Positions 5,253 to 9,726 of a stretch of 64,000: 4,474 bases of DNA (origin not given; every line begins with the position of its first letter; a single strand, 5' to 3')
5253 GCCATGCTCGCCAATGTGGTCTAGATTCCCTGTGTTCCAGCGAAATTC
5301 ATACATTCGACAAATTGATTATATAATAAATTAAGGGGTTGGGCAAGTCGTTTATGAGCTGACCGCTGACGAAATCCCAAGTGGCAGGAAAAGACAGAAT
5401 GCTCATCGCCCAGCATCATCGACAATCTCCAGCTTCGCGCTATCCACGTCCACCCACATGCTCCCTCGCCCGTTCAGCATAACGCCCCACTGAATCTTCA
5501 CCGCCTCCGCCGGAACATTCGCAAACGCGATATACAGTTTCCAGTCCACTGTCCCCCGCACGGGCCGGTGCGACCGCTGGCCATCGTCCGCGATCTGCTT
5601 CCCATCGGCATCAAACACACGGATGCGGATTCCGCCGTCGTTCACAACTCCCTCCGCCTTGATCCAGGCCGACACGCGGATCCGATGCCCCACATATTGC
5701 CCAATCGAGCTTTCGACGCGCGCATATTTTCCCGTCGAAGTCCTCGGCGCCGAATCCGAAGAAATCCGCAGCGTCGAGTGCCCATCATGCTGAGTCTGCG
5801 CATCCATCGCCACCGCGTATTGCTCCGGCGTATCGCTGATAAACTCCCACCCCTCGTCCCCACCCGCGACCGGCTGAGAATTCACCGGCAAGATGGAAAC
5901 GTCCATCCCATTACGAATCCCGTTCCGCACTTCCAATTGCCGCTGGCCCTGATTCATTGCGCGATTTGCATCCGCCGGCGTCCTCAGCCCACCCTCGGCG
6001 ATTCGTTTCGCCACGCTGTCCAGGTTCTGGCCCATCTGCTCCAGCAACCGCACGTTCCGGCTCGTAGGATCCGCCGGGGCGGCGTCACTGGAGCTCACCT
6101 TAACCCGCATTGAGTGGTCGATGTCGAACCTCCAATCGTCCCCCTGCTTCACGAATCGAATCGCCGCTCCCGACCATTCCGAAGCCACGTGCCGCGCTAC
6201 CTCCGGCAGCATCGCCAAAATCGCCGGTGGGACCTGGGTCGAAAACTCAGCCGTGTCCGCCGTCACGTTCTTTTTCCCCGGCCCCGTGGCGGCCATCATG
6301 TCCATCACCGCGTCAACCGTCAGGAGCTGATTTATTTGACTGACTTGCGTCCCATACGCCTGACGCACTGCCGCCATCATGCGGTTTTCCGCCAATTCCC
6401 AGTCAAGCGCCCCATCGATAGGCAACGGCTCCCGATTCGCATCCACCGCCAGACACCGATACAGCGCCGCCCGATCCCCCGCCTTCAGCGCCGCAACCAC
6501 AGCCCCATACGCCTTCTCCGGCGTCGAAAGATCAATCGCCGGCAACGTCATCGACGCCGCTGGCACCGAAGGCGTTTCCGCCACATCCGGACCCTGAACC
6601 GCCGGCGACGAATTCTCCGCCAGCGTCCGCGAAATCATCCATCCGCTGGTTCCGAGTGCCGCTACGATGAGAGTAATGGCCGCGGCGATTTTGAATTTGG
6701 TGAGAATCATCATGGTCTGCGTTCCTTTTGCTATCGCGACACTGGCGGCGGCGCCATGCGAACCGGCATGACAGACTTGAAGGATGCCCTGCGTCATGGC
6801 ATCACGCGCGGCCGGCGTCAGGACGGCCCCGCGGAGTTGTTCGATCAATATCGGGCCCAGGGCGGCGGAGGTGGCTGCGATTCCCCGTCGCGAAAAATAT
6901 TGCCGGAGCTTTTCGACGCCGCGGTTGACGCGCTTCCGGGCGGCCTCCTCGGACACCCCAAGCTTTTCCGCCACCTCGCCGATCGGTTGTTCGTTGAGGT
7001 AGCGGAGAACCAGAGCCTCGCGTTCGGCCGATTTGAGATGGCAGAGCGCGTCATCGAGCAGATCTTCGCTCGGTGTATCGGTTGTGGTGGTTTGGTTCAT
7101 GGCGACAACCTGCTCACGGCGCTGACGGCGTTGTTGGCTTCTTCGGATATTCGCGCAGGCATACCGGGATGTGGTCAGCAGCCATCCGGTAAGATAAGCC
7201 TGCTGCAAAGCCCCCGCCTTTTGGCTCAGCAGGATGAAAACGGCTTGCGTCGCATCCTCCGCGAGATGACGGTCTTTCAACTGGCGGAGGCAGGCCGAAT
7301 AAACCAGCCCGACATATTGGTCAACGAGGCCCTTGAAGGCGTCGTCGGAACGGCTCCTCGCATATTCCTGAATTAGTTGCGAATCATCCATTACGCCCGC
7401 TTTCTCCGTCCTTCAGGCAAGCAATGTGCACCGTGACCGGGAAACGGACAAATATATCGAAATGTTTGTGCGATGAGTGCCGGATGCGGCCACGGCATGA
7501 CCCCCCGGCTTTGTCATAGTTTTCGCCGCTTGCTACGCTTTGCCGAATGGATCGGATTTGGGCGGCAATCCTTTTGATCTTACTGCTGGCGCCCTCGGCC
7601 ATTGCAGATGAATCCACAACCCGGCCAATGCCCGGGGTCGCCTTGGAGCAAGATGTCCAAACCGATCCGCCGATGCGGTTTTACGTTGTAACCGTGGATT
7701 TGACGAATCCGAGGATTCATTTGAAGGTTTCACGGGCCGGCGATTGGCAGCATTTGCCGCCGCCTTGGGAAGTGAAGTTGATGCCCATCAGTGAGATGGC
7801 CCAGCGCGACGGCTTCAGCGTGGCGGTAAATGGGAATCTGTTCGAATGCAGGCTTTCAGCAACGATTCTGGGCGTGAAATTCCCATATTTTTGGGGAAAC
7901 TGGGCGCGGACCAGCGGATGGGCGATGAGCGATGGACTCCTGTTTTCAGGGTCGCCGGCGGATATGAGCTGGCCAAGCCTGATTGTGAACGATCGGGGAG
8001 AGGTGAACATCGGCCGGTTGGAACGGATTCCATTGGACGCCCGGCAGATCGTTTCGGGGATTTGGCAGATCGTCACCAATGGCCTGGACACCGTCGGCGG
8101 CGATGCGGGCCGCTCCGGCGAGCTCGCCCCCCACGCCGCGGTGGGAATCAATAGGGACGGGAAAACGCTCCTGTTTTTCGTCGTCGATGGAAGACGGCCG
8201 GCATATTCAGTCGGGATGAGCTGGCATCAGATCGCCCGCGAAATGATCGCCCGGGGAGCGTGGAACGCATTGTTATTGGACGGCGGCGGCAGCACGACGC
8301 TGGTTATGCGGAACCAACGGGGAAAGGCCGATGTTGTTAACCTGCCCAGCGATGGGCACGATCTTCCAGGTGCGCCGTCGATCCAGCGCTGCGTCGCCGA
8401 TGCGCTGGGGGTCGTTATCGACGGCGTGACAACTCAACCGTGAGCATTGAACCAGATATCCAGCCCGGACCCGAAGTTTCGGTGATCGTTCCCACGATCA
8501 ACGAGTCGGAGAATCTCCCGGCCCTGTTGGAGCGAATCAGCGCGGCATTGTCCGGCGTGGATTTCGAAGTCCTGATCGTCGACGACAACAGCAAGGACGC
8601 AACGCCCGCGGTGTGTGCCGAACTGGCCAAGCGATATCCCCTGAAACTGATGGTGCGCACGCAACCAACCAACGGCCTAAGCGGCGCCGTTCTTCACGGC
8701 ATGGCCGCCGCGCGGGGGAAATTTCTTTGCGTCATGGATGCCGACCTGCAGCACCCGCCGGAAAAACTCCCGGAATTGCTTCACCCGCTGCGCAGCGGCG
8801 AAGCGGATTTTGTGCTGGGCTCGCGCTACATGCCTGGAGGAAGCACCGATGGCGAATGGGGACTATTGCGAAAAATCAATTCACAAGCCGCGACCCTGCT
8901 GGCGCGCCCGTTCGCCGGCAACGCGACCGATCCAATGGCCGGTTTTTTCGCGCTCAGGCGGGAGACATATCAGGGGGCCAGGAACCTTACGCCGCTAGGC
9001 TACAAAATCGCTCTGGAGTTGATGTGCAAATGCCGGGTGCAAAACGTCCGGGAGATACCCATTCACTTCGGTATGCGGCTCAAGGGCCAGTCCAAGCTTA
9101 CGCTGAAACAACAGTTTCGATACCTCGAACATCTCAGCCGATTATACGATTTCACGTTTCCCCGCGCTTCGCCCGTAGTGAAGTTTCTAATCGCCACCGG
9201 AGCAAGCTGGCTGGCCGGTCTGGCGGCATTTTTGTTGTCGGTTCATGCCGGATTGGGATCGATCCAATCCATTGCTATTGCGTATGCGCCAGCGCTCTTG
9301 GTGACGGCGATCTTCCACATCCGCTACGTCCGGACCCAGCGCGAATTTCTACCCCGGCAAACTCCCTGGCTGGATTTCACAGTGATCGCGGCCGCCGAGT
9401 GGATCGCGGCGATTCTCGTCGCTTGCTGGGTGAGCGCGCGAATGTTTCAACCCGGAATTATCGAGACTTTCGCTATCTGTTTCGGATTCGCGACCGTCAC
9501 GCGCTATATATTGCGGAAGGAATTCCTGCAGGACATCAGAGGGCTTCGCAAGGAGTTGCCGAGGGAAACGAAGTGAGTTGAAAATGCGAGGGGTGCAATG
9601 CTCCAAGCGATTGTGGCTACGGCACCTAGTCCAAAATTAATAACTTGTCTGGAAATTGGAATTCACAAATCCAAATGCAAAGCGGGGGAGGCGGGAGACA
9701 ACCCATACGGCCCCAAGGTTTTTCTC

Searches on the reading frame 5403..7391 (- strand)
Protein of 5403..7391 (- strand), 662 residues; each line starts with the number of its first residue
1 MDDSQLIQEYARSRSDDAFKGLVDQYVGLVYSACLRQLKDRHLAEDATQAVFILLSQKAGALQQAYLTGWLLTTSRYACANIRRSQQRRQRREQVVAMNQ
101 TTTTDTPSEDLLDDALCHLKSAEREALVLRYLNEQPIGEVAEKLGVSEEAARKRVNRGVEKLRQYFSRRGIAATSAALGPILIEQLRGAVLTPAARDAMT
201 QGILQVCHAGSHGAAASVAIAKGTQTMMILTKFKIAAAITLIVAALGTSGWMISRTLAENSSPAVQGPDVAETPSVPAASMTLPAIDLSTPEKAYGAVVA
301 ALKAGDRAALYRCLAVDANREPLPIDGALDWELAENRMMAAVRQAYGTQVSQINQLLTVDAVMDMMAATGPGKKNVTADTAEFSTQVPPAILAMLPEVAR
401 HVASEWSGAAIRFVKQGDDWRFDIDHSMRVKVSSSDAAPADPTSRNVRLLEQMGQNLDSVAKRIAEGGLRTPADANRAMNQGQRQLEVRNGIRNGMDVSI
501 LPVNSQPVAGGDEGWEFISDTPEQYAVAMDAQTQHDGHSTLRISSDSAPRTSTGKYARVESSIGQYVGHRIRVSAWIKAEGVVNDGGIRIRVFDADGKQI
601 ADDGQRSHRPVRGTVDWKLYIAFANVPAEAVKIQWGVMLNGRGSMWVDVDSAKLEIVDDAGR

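Call 25: search_protein_families(library=pfam, proteins=[window:5403-7391:-], max_evalue=0.001)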
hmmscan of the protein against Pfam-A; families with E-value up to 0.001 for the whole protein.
window:5403-7391:- (662 aa): 3 families
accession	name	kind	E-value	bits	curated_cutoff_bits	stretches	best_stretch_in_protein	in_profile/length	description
PF08281.18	Sigma70_r4_2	-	9.2e-12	44.9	25.7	1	111-162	3-54/54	Sigma-70, region 4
PF04545.22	Sigma70_r4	-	5.7e-11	42.2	24.1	1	115-164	1-50/50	Sigma-70, region 4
PF04542.20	Sigma70_r2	-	6.1e-07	29.6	24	1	22-89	1-71/71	Sigma-70 region 2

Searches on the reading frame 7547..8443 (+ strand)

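Call 25: search_protein_families(library=pfam, proteins=[window:7547-8443:+], max_evalue=0.001)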
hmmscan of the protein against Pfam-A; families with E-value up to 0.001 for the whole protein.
window:7547-8443:+ (298 aa): 1 family
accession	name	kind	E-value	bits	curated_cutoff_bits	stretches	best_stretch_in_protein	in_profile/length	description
PF09992.14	NAGPA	-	3.5e-24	86.4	25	1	92-290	5-169/169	Phosphodiester glycosidase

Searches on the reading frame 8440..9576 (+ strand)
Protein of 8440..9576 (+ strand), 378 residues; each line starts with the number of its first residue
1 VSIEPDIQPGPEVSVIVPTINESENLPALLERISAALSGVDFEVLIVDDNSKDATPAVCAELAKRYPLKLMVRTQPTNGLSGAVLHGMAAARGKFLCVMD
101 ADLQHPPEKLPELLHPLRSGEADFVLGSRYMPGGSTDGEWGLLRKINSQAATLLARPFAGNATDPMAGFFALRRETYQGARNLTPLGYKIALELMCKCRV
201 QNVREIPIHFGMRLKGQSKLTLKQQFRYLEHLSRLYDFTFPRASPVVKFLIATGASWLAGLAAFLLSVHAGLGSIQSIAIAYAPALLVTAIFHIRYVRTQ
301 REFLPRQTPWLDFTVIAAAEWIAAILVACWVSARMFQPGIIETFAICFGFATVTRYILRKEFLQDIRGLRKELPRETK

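Call 25: search_protein_families(library=pfam, proteins=[window:8440-9576:+], max_evalue=0.001)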
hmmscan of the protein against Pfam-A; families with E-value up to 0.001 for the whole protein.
window:8440-9576:+ (378 aa): 4 families
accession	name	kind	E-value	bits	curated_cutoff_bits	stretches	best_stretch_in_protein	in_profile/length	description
PF00535.33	Glycos_transf_2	-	1.4e-35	123.2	23.3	1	14-176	1-163/168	Glycosyl transferase family 2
PF13641.12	Glyco_tranf_2_3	-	5.4e-11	43.4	27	1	11-131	1-125/230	Glycosyltransferase like family 2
PF13506.12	Glyco_transf_21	-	0.00018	21.4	21.7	0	84-143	22-79/174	Glycosyl transferase family 21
PF12804.13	NTP_transf_3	-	0.00093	19.8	27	0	29-125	26-119/160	MobA-like NTP transferase domain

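Call 47: search_solved_structures(query=window:8440-9576:+, max_evalue=0.001)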
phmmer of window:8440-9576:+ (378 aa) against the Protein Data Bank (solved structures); distinct sequences matched with E-value up to 0.001: 25.
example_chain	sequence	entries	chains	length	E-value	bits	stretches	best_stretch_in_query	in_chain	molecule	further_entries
5mlz_A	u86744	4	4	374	5.6e-58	200.1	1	12-290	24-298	Dolichol monophosphate mannose synthase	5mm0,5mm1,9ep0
9hwj_A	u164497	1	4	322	1.1e-16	64.2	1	6-264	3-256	Undecaprenyl-phosphate 4-deoxy-4-formamido-L-arabinose transferase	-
9bhc_C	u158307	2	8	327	4.8e-16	62.1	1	7-259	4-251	Undecaprenyl-phosphate 4-deoxy-4-formamido-L-arabinose transferase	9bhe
8vxh_A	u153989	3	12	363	6.2e-16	61.7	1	6-259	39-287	Undecaprenyl-phosphate 4-deoxy-4-formamido-L-arabinose transferase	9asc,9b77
3ckj_A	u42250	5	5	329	9.4e-10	41.4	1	9-182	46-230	Putative uncharacterized protein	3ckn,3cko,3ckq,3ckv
5eke_A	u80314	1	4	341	2.5e-09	40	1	12-134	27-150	Uncharacterized glycosyltransferase sll0501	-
5ekp_C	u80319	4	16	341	2.6e-09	39.9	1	12-134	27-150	Uncharacterized glycosyltransferase sll0501 | Glycosyltransferase sll0501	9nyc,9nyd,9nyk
9nye_A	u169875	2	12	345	2.7e-09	39.9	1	12-134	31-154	Glycosyltransferase sll0501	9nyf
7pdo_A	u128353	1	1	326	4.4e-09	39.2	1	9-192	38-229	Glucosyl-3-phosphoglycerate synthase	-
7p5l_A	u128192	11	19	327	4.4e-09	39.2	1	9-192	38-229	Glucosyl-3-phosphoglycerate synthase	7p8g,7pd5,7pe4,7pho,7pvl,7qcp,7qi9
4y6n_A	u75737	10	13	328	4.8e-09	39.1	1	9-180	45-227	Glucosyl-3-phosphoglycerate synthase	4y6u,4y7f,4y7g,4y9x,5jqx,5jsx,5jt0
3e25_A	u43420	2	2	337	5.1e-09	39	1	9-180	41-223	Putative uncharacterized protein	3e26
4ddz_A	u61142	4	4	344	5.5e-09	38.9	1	9-180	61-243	GLUCOSYL-3-PHOSPHOGLYCERATE SYNTHASE (GpgS) | Glucosyl-3-phosphoglycerate synthase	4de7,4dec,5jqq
3bcv_A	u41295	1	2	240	1.5e-07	34.2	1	11-102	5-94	Putative glycosyltransferase protein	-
2z87_A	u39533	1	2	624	2.9e-07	33.2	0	13-108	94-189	Chondroitin synthase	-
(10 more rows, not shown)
